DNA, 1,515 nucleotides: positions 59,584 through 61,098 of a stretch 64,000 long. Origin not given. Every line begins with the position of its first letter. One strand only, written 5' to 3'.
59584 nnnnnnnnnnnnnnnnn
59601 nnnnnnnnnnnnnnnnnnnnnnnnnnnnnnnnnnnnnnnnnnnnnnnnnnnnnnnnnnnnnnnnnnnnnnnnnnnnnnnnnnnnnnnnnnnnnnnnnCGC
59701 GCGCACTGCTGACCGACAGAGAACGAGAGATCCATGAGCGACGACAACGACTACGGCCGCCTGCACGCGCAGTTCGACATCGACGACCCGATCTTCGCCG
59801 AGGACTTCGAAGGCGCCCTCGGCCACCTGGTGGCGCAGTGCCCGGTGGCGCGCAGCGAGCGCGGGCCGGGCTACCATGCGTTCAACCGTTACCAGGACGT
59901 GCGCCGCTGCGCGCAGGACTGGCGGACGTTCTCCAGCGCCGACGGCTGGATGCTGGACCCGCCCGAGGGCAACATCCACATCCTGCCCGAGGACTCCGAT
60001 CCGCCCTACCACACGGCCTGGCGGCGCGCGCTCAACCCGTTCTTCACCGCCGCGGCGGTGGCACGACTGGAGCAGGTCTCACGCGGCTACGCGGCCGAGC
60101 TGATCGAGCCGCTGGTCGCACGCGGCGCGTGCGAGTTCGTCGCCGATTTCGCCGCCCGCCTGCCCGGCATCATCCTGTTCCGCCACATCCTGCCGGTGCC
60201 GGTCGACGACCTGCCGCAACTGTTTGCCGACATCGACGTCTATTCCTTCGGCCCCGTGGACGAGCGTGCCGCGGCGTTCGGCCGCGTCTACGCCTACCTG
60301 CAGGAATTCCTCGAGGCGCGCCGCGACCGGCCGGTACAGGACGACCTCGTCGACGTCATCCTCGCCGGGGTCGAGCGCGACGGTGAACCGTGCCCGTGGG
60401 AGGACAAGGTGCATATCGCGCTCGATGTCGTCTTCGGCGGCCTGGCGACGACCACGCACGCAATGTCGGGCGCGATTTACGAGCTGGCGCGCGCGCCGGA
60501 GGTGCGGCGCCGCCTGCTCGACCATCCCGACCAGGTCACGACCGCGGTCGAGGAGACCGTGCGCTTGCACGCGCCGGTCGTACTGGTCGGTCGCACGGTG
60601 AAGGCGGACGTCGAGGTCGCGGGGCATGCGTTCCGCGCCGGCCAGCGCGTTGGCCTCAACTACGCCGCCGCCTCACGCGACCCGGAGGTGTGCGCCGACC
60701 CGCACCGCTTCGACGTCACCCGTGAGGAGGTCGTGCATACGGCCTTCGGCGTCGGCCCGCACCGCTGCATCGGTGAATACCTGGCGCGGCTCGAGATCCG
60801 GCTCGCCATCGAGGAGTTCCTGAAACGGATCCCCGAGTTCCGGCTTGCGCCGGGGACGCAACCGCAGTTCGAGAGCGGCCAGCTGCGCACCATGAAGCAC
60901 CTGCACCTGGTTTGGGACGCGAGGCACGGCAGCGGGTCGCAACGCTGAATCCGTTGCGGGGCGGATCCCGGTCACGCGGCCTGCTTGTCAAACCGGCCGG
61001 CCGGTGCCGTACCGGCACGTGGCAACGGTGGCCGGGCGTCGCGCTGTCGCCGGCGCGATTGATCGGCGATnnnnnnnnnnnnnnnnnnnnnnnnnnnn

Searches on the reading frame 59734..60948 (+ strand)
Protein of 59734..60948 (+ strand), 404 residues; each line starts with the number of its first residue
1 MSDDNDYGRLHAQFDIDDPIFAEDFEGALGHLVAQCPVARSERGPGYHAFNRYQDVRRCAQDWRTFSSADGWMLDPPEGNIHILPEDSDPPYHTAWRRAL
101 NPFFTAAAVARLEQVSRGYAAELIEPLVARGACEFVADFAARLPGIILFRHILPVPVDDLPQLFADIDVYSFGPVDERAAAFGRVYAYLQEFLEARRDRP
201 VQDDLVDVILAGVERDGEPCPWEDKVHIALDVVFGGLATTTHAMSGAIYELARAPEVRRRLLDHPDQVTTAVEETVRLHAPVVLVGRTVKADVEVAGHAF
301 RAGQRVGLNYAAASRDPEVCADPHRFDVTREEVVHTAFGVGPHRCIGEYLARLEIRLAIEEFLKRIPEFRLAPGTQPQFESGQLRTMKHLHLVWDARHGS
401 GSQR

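Call 48: find_encoding_contigs(protein=window:59734-60948:+, flank=10000, max_places=3)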
Protein window:59734-60948:+ (404 aa): 8 contigs read that carry it; 3 places shown.
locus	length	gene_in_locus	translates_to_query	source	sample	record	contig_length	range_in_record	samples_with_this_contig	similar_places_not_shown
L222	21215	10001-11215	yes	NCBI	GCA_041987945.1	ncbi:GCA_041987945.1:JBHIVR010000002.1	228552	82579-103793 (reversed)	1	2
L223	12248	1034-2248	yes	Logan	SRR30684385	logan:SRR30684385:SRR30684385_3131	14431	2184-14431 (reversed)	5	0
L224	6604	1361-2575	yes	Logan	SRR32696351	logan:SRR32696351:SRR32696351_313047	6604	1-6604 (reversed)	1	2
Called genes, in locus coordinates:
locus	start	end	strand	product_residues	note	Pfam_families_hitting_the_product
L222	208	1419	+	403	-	PF00067:p450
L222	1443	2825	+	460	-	PF01979:Amidohydro_1, PF07969:Amidohydro_3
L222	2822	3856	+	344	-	PF04909:Amidohydro_2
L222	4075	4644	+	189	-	PF13577:SnoaL_4, PF12680:SnoaL_2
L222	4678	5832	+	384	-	PF00355:Rieske, PF00848:Ring_hydroxyl_A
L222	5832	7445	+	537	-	PF00501:AMP-binding, PF13193:AMP-binding_C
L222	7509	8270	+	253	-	PF00106:adh_short, PF08659:KR, PF13561:adh_short_C2, PF23441:SDR (weak)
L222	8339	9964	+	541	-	PF00743:FMO-like, PF01266:DAO (faint), PF07992:Pyr_redox_2 (faint), PF13450:NAD_binding_8 (weak), PF13738:Pyr_redox_3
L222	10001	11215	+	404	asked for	PF00067:p450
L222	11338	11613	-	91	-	PF03626:COX4_pro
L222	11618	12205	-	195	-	PF00510:COX3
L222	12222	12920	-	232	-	-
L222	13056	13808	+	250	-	PF00106:adh_short, PF08659:KR, PF13561:adh_short_C2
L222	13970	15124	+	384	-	PF01636:APH, PF02958:EcKL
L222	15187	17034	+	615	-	PF01011:PQQ, PF13360:PQQ_2, PF13570:Beta-prop_ACSF4 (faint), PF13360:PQQ_2 (weak), PF13442:Cytochrome_CBB3 (weak)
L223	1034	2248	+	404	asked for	PF00067:p450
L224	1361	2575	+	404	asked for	PF00067:p450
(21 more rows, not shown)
